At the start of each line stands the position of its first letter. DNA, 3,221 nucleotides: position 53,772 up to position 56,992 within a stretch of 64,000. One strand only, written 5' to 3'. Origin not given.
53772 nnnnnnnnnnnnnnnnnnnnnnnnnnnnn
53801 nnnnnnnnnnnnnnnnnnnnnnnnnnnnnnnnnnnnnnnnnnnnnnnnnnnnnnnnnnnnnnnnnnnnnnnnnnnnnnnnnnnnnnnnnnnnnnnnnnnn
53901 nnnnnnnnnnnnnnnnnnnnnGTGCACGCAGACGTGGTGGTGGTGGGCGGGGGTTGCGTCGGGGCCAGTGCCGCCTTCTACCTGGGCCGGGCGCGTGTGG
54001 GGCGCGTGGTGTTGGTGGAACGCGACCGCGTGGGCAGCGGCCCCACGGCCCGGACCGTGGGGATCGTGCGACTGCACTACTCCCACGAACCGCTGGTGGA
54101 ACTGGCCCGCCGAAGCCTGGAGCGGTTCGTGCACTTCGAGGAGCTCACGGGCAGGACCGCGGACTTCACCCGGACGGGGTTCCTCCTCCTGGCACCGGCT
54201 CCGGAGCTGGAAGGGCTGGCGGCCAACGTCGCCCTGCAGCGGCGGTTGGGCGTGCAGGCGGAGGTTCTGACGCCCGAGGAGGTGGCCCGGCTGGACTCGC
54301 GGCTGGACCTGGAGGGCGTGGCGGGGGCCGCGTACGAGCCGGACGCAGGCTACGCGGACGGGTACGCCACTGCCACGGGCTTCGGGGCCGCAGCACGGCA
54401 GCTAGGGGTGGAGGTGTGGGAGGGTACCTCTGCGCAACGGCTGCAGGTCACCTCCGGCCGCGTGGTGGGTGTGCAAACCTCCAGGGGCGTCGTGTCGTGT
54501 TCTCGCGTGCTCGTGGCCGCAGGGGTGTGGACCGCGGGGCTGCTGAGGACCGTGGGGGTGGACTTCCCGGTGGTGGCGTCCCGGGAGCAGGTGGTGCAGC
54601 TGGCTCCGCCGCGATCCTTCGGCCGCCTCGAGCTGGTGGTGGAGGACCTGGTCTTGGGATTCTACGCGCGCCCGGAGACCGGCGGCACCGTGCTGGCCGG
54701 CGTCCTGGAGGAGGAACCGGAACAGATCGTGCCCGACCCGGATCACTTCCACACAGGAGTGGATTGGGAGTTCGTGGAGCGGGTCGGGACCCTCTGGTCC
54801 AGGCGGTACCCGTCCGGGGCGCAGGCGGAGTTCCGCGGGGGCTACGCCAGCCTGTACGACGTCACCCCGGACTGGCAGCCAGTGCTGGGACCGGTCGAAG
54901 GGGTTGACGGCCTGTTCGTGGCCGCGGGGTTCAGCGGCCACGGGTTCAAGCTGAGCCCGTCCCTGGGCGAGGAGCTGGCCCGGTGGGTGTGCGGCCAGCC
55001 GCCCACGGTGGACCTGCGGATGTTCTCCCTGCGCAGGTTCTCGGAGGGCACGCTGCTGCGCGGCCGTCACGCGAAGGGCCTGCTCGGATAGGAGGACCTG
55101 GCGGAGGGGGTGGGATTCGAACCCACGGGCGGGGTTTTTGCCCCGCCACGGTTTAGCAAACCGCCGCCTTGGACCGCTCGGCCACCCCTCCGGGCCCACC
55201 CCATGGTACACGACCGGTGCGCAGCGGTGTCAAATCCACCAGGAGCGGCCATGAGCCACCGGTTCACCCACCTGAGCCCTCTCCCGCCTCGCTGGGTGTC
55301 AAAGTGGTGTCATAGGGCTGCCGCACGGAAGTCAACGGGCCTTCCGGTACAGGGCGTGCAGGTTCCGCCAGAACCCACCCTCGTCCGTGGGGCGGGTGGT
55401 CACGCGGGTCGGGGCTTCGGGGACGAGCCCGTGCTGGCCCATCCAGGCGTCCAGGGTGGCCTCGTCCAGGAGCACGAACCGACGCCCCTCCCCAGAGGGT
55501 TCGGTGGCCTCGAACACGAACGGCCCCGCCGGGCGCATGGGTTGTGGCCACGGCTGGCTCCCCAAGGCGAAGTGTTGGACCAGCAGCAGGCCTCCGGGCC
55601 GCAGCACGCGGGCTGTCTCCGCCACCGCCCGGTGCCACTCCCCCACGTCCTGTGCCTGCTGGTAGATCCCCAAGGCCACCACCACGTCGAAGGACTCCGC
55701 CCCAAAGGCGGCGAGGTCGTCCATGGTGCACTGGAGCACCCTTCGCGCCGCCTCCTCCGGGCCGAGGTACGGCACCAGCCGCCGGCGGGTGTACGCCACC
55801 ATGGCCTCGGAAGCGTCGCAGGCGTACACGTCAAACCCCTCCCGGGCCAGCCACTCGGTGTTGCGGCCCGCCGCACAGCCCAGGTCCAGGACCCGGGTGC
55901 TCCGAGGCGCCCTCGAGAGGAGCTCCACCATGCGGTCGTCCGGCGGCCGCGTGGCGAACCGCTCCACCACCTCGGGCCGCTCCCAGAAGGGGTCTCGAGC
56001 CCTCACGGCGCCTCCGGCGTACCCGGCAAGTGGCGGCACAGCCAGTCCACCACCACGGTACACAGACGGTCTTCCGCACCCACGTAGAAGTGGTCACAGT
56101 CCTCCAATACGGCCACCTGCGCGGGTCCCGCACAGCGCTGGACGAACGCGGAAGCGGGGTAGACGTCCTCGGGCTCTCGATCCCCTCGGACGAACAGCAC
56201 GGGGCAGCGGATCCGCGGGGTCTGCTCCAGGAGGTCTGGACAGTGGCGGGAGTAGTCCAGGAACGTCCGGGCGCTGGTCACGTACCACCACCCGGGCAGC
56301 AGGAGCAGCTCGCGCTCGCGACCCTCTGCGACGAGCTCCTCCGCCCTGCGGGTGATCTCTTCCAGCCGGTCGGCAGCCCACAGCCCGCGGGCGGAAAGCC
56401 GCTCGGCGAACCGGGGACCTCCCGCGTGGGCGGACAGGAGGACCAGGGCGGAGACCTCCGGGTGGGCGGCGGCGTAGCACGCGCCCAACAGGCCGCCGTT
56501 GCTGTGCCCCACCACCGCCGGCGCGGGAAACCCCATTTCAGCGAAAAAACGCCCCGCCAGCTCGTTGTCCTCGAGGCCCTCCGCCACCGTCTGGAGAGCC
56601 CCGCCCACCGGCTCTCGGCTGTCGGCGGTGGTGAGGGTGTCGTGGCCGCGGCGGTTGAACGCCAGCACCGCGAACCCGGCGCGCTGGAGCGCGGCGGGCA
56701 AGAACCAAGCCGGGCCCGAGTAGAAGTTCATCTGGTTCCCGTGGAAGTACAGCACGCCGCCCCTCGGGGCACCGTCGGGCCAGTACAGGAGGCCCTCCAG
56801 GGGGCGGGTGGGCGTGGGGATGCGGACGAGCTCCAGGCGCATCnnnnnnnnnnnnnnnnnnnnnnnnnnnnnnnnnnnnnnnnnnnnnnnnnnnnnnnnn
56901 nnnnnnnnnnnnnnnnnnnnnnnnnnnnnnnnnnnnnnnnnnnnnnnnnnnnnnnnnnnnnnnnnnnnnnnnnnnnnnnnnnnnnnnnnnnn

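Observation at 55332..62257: Compact minus-strand operon of poorly characterised genes: DUF1844 - enoyl-CoA hydratase - YyaL thioredoxin-domain protein - DUF309 - M20 peptidase - alpha/beta hydrolase - SAM methyltransferase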

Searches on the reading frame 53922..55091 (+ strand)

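Call 4: search_protein_families(library=pfam, proteins=[window:53922-55091:+], max_evalue=0.01)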
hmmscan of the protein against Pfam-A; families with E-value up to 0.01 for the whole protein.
window:53922-55091:+ (389 aa): 7 families
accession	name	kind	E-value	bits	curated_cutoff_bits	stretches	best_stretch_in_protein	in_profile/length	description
PF01266.30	DAO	-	2.1e-63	215.4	27.9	1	4-355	1-353/353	FAD dependent oxidoreductase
PF07992.20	Pyr_redox_2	-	3.4e-05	23.8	26.1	1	4-42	2-41/291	Pyridine nucleotide-disulphide oxidoreductase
PF00890.30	FAD_binding_2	-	0.00019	21.2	20.4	1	4-204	1-205/414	FAD binding domain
PF01946.23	Thi4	-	0.0013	18.5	26.2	1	2-35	17-50/235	Thi4 family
PF00899.27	ThiF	-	0.0032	17.1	28.1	1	3-82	21-99/238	ThiF family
PF00070.33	Pyr_redox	-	0.0092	16.9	22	0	5-35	2-32/82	Pyridine nucleotide-disulphide oxidoreductase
PF01494.25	FAD_binding_3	-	0.0095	15.6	22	0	3-37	2-35/349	FAD binding domain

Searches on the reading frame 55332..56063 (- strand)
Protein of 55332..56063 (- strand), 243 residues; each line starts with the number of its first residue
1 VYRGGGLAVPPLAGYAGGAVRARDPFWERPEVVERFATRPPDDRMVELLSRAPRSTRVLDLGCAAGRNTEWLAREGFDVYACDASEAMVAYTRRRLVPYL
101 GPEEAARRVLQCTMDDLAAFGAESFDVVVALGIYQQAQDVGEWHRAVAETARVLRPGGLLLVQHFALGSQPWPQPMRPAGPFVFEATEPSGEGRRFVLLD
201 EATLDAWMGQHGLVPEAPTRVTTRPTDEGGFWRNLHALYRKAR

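Call 4: search_protein_families(library=pfam, proteins=[window:55332-56063:-], max_evalue=0.01)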
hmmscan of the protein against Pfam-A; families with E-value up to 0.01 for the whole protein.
window:55332-56063:- (243 aa): 12 families
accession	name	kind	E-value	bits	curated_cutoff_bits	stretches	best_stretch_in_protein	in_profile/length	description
PF08241.18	Methyltransf_11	-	7.3e-18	65.4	21.2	1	59-161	1-94/95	Methyltransferase domain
PF13649.12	Methyltransf_25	-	2.7e-17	63.7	27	1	58-158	1-97/97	Methyltransferase domain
PF13489.12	Methyltransf_23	-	3.5e-14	53.3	27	1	37-213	5-159/164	Methyltransferase domain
PF08242.18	Methyltransf_12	-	5.5e-13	49.9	30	1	59-160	1-98/98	Methyltransferase domain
PF13847.12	Methyltransf_31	-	3.5e-09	36.9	27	1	55-166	4-113/145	Methyltransferase domain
PF03848.20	TehB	-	2.2e-06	27.6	20.4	1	55-92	31-68/193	Tellurite resistance protein TehB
PF05175.20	MTS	-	0.00015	21.9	23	1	46-162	24-138/170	Methyltransferase small domain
PF01209.24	Ubie_methyltran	-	0.0003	20.7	20.1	1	52-165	45-154/233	ubiE/COQ5 methyltransferase family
PF05148.21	Methyltransf_8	-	0.00051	20.4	27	0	96-162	95-156/219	Hypothetical methyltransferase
PF02353.26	CMAS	-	0.0032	17.3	27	1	56-172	64-174/273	Mycolic acid cyclopropane synthetase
PF07021.18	MetW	-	0.0034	17.5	21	1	52-146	11-94/193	Methionine biosynthesis protein MetW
PF05401.17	NodS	-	0.0036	17.6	24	1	44-161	33-143/201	Nodulation protein S (NodS)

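Call 8: search_protein_families(library=ncbifam, proteins=[window:55332-56006:-], max_evalue=0.001)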
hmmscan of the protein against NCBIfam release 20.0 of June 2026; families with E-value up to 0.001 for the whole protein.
window:55332-56006:- (224 aa): 29 families (the best 25 are shown)
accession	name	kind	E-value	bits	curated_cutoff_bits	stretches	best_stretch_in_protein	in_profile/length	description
NF043040.1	corrin_prot_MT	hypoth_equivalog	3.5e-14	52.7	180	1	30-145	35-149/216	corrinoid protein-associated methyltransferase CpaM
NF045667.1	MTase_DVU1556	equivalog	1e-12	48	155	1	24-148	12-124/213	DVU_1556 family methyltransferase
NF001241.0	PRK00216.1-2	equivalog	2.3e-11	43.8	327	1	35-148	51-152/231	demethylmenaquinone methyltransferase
TIGR02021.1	BchM-ChlM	equivalog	1.2e-10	41.1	158.9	1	26-114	44-129/218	magnesium protoporphyrin IX methyltransferase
NF041820.1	daptide_MTase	equivalog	1.8e-10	40.7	175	1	27-145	30-144/243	daptide-type RiPP biosynthesis methyltransferase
NF045649.1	2X_seleno_MduS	exception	2.4e-09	36.7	380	1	36-142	42-146/338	methyltransferase domain-containing selenoprotein MduS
TIGR01983.1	UbiG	equivalog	4.6e-09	35.9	102.95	1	34-143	48-151/228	bifunctional 2-polyprenyl-6-hydroxyphenol methylase/3-demethylubiquinol 3-O-methyltransferase UbiG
NF008405.0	PRK11207.1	equivalog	2.1e-08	33.9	218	1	35-74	30-69/198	tellurite resistance methyltransferase TehB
NF047649.1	MTase_UXPK_star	exception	8e-08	31.6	460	1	38-148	80-186/283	methyltransferase/UXPK-star double selenoprotein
NF008992.0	PRK12335.1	equivalog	8.9e-08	31.6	303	1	34-71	121-158/289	SAM-dependent methyltransferase TehB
TIGR01934.1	MenG_MenH_UbiE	subfamily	9.4e-08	31.6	158.35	1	30-149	35-147/223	ubiquinone/menaquinone biosynthesis methyltransferase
NF007610.0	PRK10258.1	equivalog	1.3e-07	31.2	342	1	25-150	33-145/251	malonyl-ACP O-methyltransferase BioC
NF041537.1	ArsM_AhpD_UU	exception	1.3e-07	30.7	510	1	36-148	77-185/345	arsenite methyltransferase/AhpD domain selenoprotein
TIGR00477.1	tehB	equivalog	1.7e-07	30.8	219.5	1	37-143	75-174/238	tellurite resistance methyltransferase TehB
TIGR02072.1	BioC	equivalog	4.1e-07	30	184.95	1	24-149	21-138/244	malonyl-ACP O-methyltransferase BioC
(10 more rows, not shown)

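Call 63: search_solved_structures(query=window:55332-56006:-, max_evalue=1e-8)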
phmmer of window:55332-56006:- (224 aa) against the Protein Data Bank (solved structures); distinct sequences matched with E-value up to 1e-8: 0.

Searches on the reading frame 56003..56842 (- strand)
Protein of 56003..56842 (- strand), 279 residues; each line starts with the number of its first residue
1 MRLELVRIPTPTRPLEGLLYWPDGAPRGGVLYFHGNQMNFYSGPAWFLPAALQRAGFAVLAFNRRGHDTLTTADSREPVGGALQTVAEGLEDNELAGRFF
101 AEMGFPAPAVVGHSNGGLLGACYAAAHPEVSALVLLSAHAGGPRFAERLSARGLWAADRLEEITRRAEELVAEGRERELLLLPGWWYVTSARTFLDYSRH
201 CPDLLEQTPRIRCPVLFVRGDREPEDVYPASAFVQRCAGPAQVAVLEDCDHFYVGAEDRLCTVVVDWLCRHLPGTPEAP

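Call 4: search_protein_families(library=pfam, proteins=[window:56003-56842:-], max_evalue=0.01)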
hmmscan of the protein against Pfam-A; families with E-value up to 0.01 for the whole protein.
window:56003-56842:- (279 aa): 3 families
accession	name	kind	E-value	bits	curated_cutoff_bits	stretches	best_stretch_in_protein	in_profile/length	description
PF12697.13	Abhydrolase_6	-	1.1e-12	49.6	26.3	1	31-255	2-208/217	Alpha/beta hydrolase family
PF00561.26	Abhydrolase_1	-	3e-12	47.2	25.8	1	30-149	3-116/245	alpha/beta hydrolase fold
PF12146.15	Hydrolase_4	-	2.1e-09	37.5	27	1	25-224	2-203/239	Serine aminopeptidase, S33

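Call 8: search_protein_families(library=ncbifam, proteins=[window:56003-56842:-], max_evalue=0.001)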
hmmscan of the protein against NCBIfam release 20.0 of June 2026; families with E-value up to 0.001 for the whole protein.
window:56003-56842:- (279 aa): 3 families
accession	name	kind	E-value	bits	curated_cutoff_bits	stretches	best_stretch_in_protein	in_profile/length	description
NF051487.1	bifunc_PcaCD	exception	3.8e-05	23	430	0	56-254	198-396/413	bifunctional 4-carboxymuconolactone decarboxylase/3-oxoadipate enol-lactonase PcaCD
TIGR02427.1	protocat_pcaD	equivalog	0.00028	20.3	255.85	0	55-138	38-112/251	3-oxoadipate enol-lactonase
NF051488.1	bifunc_PcaDC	exception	0.00047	19.4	390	0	54-252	36-233/375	bifunctional 3-oxoadipate enol-lactonase/4-carboxymuconolactone decarboxylase PcaDC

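Call 64: search_solved_structures(query=window:56003-56842:-, max_evalue=0.000001)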
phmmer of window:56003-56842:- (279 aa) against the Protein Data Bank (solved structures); distinct sequences matched with E-value up to 0.000001: 0.
